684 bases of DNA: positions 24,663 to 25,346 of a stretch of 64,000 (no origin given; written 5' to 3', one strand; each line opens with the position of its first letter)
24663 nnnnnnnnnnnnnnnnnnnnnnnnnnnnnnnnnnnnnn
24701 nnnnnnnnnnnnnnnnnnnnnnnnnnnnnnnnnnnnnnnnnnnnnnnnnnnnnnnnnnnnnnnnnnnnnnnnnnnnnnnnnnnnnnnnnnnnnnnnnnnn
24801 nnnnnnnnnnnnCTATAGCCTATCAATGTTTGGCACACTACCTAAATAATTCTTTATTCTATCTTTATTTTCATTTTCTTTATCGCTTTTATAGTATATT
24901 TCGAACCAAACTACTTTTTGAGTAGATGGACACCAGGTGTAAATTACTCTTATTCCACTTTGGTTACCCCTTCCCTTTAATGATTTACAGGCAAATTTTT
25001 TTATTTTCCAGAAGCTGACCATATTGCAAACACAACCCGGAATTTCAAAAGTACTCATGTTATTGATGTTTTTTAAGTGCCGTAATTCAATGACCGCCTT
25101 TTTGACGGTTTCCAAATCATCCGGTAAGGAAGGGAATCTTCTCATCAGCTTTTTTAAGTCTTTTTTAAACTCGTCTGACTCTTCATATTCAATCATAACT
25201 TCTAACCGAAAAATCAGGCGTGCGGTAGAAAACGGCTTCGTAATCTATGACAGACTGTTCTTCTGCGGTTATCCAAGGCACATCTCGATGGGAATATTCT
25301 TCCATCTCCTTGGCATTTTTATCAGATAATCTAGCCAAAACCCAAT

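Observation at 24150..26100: AT-rich three-gene islet: XRE-Panacea antitoxin, RelE/ParE-like toxin and a membrane-anchored protein of unknown function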

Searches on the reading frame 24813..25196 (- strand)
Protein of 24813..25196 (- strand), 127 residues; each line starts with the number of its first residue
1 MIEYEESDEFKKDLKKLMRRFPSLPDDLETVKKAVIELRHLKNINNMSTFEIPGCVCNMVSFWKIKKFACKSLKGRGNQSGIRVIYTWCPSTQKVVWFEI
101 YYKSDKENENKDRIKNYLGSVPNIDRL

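Call 3: search_protein_families(library=pfam, proteins=[window:24813-25196:-], max_evalue=0.1)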
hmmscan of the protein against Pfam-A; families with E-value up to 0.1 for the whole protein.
window:24813-25196:- (127 aa): 1 family
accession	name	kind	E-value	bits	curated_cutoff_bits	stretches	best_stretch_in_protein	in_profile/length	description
PF07743.18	HSCB_C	-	0.099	13.5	22.1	0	11-46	38-71/74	HSCB C-terminal oligomerisation domain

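Call 4: search_protein_families(library=ncbifam, proteins=[window:24813-25196:-], max_evalue=0.1)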
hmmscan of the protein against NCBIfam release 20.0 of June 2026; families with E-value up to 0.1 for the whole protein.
window:24813-25196:- (127 aa): 2 families
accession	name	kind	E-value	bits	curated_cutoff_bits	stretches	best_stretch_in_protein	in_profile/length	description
TIGR02385.1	RelE_StbE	subfamily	0.04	14.4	27.9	1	7-65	5-58/88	type II toxin-antitoxin system mRNA interferase toxin, RelE/StbE family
NF052383.1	ATPase_KamC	equivalog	0.097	11.4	300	0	5-71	30-96/508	lysine 5,6-aminomutase reactivase ATPase KamC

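Call 5: search_protein_families(library=padloc, proteins=[window:24813-25196:-], max_evalue=0.1)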
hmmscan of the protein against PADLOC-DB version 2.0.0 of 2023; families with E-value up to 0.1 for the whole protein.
window:24813-25196:- (127 aa): 0 families

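Call 6: search_protein_families(library=phrogs, proteins=[window:24813-25196:-], max_evalue=0.1)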
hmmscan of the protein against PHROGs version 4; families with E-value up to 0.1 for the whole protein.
window:24813-25196:- (127 aa): 1 family
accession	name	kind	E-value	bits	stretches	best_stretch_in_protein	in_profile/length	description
phrog_5869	-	unknown function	3.8e-05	24.8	1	74-112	55-92/110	-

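Call 17: find_homologous_proteins(query=window:24813-25196:-, max_evalue=0.01)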
Query window:24813-25196:- (127 aa): 711 proteins with E <= 0.01 among 719 candidates; the best 120 are listed.
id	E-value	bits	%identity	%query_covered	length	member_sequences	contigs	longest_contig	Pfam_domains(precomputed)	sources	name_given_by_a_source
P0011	5.0e-70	251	100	87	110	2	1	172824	-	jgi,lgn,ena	-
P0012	5.5e-54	199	74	95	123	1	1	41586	-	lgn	-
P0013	1.1e-53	198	76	93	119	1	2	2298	-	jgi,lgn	-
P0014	1.5e-53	198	75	93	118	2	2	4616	-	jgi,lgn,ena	-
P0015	1.3e-52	195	75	92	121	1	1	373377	-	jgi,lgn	jgi:mRNA-degrading endonuclease RelE of RelBE toxin-antitoxin system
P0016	9.8e-52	192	77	91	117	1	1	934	-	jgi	-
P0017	2.2e-51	191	74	92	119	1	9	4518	-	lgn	-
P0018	9.3e-51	189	75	91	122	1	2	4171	-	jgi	jgi:mRNA-degrading endonuclease RelE of RelBE toxin-antitoxin system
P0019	4.4e-50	187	71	92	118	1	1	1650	-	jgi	jgi:mRNA-degrading endonuclease RelE of RelBE toxin-antitoxin system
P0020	8.7e-50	186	75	91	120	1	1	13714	-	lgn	-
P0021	1.3e-49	185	70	93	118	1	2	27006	-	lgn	-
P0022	2.1e-49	185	72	93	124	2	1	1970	-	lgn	-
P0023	6.6e-49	183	73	92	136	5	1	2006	-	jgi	-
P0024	7.0e-49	183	72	93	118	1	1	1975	-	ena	-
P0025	7.7e-49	183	71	93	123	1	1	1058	-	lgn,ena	-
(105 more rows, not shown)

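Call 19: search_solved_structures(query=A1, max_evalue=10, show_alignments=2)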
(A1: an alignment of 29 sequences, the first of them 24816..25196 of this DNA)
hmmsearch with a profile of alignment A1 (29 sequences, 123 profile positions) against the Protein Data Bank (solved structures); distinct sequences matched with E-value up to 10: 7.
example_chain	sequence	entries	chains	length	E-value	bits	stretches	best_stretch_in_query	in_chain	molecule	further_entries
5ja9_C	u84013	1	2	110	0.00021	24.5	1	73-118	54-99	Toxin HigB-2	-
5ja8_A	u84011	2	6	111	0.00022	24.5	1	73-118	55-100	Toxin HigB-2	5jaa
8a0x_C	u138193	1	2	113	0.00023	24.4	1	73-118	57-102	Toxin HigB-2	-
9tv9_C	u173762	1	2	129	0.00029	24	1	73-118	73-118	Toxin HigB-2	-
5mje_A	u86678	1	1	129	0.0003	24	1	73-118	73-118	Cytotoxic translational repressor of toxin-antitoxin stability system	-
9jzo_A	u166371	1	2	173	0.55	13.4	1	42-110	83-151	Endolysine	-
1by0_A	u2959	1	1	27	1.1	12.4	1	6-27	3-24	PROTEIN (HEPATITIS DELTA ANTIGEN)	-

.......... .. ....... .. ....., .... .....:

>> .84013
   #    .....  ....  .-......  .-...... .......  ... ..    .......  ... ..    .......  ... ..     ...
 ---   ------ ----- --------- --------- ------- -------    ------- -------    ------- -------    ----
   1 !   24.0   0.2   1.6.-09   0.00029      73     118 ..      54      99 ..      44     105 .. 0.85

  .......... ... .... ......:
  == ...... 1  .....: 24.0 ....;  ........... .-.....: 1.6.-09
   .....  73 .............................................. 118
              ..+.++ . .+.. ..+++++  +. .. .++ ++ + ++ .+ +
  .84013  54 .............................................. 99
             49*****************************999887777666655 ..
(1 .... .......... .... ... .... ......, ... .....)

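Call 21: find_related_loci(query=A1, collection=genome_contigs, flank=4000)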
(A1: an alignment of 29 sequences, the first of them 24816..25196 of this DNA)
Query A1 (127 aa) in genome_contigs; peptide patterns used: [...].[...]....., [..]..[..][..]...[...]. (x = any residue, [..] = any of these).
276 stretches matched a pattern; 194 encode a relative of the query (tblastn E <= 1e-3); the best 80 are kept; 80 distinct loci.
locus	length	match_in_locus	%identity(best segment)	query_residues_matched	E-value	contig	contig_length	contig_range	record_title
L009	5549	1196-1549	65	1-118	1e-48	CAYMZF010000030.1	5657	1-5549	MAG TPA_asm: uncultured Gammaproteobacteria bacterium isolate SRP192927_co3_442 genome assembly, contig: NODE_41896_leng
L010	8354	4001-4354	64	1-118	2e-45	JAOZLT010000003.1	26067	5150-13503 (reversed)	MAG: Candidatus Gracilibacteria bacterium isolate GMC10.metabat2.93_sub NODE_737_length_26067_cov_6.820275, whole genome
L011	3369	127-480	63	1-118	7e-44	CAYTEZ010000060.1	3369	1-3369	MAG TPA_asm: uncultured Gammaproteobacteria bacterium isolate SRP170004_co1_41 genome assembly, contig: NODE_48587_lengt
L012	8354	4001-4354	62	1-118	1e-43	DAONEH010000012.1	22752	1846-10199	MAG TPA_asm: bacterium isolate AMR_MDS_3874 NODE_2320_length_22752_cov_6.516985, whole genome shotgun sequence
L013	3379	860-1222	55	2-122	4e-42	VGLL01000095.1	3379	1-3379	MAG: Candidatus Shapirobacteria bacterium isolate K_DeepCast_150m_m1_139 K_DeepCast_150m_m1_139_Ga0194126_10061281, whol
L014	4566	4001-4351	56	2-118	1e-41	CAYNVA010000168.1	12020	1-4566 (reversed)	MAG TPA_asm: uncultured Thermodesulfobacteriota bacterium isolate binchicken_co255_249 genome assembly, contig: k141_477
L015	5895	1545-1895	56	2-118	9e-41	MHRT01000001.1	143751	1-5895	MAG: Candidatus Taylorbacteria bacterium RIFCSPHIGHO2_12_FULL_45_16 rifcsphigho2_12_scaffold_125, whole genome shotgun s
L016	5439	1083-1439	57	2-120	8e-41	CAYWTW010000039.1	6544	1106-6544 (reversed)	MAG TPA_asm: uncultured Candidatus Saccharibacteria bacterium isolate SRP329715_co1_14 genome assembly, contig: NODE_181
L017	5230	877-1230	56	1-118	3e-40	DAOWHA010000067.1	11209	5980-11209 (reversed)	MAG TPA_asm: bacterium isolate CSMAG_2005 CSMAG_2005_k141_1185222_length_11209_cov_10.0000, whole genome shotgun sequenc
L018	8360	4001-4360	55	2-121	7e-40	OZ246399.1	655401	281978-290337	MAG: uncultured Candidatus Saccharibacteria bacterium isolate SRP089250_co1_48 genome assembly, chromosome: 1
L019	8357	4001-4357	52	2-120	8e-40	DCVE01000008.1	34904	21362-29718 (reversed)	MAG TPA_asm: Patescibacteria group bacterium UBA2196 UBA2196_contig_24813, whole genome shotgun sequence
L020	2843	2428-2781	56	1-118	7e-40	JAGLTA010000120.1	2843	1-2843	MAG: Candidatus Parcubacteria bacterium isolate RS_9_75 ROV157_9.bin.75.fa_120, whole genome shotgun sequence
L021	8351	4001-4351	56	2-118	7e-40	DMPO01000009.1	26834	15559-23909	MAG TPA_asm: Candidatus Azambacteria bacterium isolate UBA12106 contig_13256, whole genome shotgun sequence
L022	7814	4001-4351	54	2-118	1e-39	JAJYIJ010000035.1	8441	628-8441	MAG: bacterium isolate DBS2-1.bin118 NODE_16714_length_8441_cov_1.061823, whole genome shotgun sequence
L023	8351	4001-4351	55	2-118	4e-39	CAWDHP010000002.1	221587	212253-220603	MAG: uncultured bacterium isolate MFD04716.bin.1.355 genome assembly, contig: contig_28558, whole genome shotgun sequenc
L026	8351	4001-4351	53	2-118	1e-38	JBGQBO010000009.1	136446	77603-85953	MAG: Terriglobia bacterium isolate OBJ2_061818_110_62 k141_1724995_length_136446_cov_15.0536, whole genome shotgun seque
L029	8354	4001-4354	54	2-119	3e-38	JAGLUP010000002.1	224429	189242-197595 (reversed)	MAG: Candidatus Parcubacteria bacterium isolate RS_11_37 ZL20.bin.37.fa_2, whole genome shotgun sequence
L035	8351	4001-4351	50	2-118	6e-38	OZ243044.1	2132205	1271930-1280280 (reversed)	MAG: Nitrospirales bacterium isolate 90506ce3-eb55-4a5d-8182-139bf9cc5ff3 genome assembly, chromosome: 1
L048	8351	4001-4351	51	2-118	1e-36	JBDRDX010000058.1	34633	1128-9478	MAG: Patescibacteria group bacterium isolate MEGAHIT-group-1.284 k141_5865223, whole genome shotgun sequence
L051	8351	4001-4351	53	2-118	2e-36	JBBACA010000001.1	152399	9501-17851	MAG: Candidatus Paceibacterota bacterium isolate SO_2017_LW1_37 NODE_27_length_152399_cov_2.459776_LW64-88_2017, whole g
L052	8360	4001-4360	53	2-121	2e-36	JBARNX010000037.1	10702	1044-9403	MAG: Minisyncoccales bacterium isolate MFD12107_ilm_asm_bin15 k127_18854, whole genome shotgun sequence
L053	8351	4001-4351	55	2-118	4e-36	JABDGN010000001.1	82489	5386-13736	MAG: Gammaproteobacteria bacterium isolate BWOrgControl_Nextera39_MAG3 3300021013.a:Ga0206831_1009, whole genome shotgun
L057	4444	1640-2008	48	2-124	7e-36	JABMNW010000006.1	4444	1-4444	MAG: Acidimicrobiaceae bacterium isolate bin.158 k141_364043, whole genome shotgun sequence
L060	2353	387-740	50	1-118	2e-35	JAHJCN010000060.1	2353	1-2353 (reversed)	MAG: Patescibacteria group bacterium isolate Modern_marine.mb.308 Modern_marine.mb.308_k141_1360554, whole genome shotgu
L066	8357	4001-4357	55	2-120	8e-35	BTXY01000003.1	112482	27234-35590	MAG: Candidatus Microsyncoccus archaeolyticus PMX.50 DNA, sequence3, whole genome shotgun sequence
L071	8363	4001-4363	51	2-121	2e-34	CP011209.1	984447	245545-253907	MAG: Candidatus Wolfebacteria bacterium GW2011_GWB1_47_1 chromosome, complete genome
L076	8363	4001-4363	48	4-124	6e-34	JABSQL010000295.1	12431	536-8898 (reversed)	MAG: Candidatus Margulisiibacteriota bacterium isolate DT_59 DT-Margulisbacteria-1_scaffold_295, whole genome shotgun se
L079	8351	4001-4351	55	2-118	1e-33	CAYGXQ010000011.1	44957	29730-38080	MAG TPA_asm: uncultured Gammaproteobacteria bacterium isolate ERP119294_co1_458 genome assembly, contig: NODE_846_length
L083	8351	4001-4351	48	2-118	2e-33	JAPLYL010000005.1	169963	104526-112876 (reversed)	MAG: Candidatus Parcubacteria bacterium isolate LacPavin_0920_WC57_MAG_42_180 LacPavin_0920_WC57_scaffold_165034, whole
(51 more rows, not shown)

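Call 24: predict_structure(alignment_id=A1)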
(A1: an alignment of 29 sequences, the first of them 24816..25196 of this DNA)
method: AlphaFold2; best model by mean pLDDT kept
length: 127 residues; sequences in the alignment: 29
mean_pLDDT: 85.8   pTM: 0.81
mean pLDDT of the five models: 85.8, 84.7, 84.1, 84.0, 83.6
residues with pLDDT >= 90: 68; 70-90: 44; 50-70: 11; < 50: 4
segments of 3 or more residues with pLDDT < 50: 124-127
pLDDT, mean of each block of 10 residues (from residue 1): 95 94 91 92 90 85 84 64 92 95 86 85 51
secondary structure, 60 per line:
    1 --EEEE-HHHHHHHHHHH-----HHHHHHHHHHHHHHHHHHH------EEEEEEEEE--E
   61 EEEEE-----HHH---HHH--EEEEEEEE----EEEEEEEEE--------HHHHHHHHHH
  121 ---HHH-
elements in order: E3-6 H8-18 H24-42 E49-57 E60-65 E82-89 E94-102 H111-120

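Call 28: fold_search(model_id=the predicted structure, library=pdb)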
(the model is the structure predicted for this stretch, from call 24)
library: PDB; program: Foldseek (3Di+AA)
matches with E <= 10: 609; with E <= 0.001: 1
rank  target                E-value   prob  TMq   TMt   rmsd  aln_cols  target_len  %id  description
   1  8a0x_D                9.9e-04  1.00  0.56  0.63   4.1       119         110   23  Crystal structure of the HigB2-HigA2 tetramer in complex with operator DNA (released 2023-05-03)
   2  1wmi_A                1.9e-03  1.00  0.43  0.58   5.2       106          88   15  Crystal structure of archaeal RelE-RelB complex from Pyrococcus horikoshii OT3 (released 2005-03-15)
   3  8a0x_C                2.3e-03  1.00  0.52  0.60   4.7       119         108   17  Crystal structure of the HigB2-HigA2 tetramer in complex with operator DNA (released 2023-05-03)
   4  5mje_A                5.8e-03  1.00  0.48  0.55   5.6       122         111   16  Crystal structure of the HigB2 toxin in complex with Nb8 (released 2017-04-05)
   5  7v6w_F                8.1e-03  1.00  0.48  0.66   3.5       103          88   16  Crystal structure of heterohexameric Sa2YoeB-Sa2YefM complex bound to 26bp-DNA (released 2021-12-15)
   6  2otr_MODEL_1_A        8.1e-03  0.99  0.48  0.63   4.0       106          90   17  Solution Structure of Conserved Hypothetical Protein HP0892 from Helicobacter pylori (released 2007-12-18)
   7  5ja8_C                8.6e-03  1.00  0.55  0.63   3.8       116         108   22  Crystal structure of the HigB2 toxin in complex with Nb2 (released 2017-04-05)
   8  4fxh_B                1.1e-02  0.99  0.46  0.58   6.9       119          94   14  Crystal structure of the isolated E. coli RelE toxin, P212121 form (released 2012-08-29)
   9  5ja8_E                1.4e-02  1.00  0.55  0.64   3.8       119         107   22  Crystal structure of the HigB2 toxin in complex with Nb2 (released 2017-04-05)
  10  8phj_X                1.6e-02  0.98  0.52  0.20   5.3       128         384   12  cA4-bound Cami1 in complex with 70S ribosome (released 2023-12-13)
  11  5ja8_A                1.9e-02  0.99  0.52  0.61   4.6       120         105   17  Crystal structure of the HigB2 toxin in complex with Nb2 (released 2017-04-05)
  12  2khe_MODEL_1_A        2.2e-02  0.98  0.43  0.59   5.7       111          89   16  Solution Structure of the Bacterial Toxin Rele from Thermus Thermophilus HB8 (released 2010-03-31)
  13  9w3a_A                2.2e-02  0.69  0.34  0.37  11.6       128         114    9  Crystal structure of PfiAT toxin-antitoxin complex (released 2026-02-11)
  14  4lsy_A                2.5e-02  0.98  0.47  0.63   4.3       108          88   15  Crystal structure of copper-bound L66S mutant toxin from Helicobacter pylori (released 2014-02-05)
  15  5ja8_G                2.8e-02  0.98  0.52  0.61   4.3       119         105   16  Crystal structure of the HigB2 toxin in complex with Nb2 (released 2017-04-05)
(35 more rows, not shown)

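Call 57: search_dna_similar(query=window:24816-25196:-, collection=phages, mode=protein, max_evalue=0.001, max_rows=10)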
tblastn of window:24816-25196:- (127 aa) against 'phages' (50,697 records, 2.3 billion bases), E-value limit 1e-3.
No match.

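Call 58: search_dna_similar(query=window:24816-25196:-, collection=plasmids, mode=protein, max_evalue=0.001, max_rows=10)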
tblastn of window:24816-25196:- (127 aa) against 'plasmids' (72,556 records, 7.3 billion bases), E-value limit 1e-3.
No match.
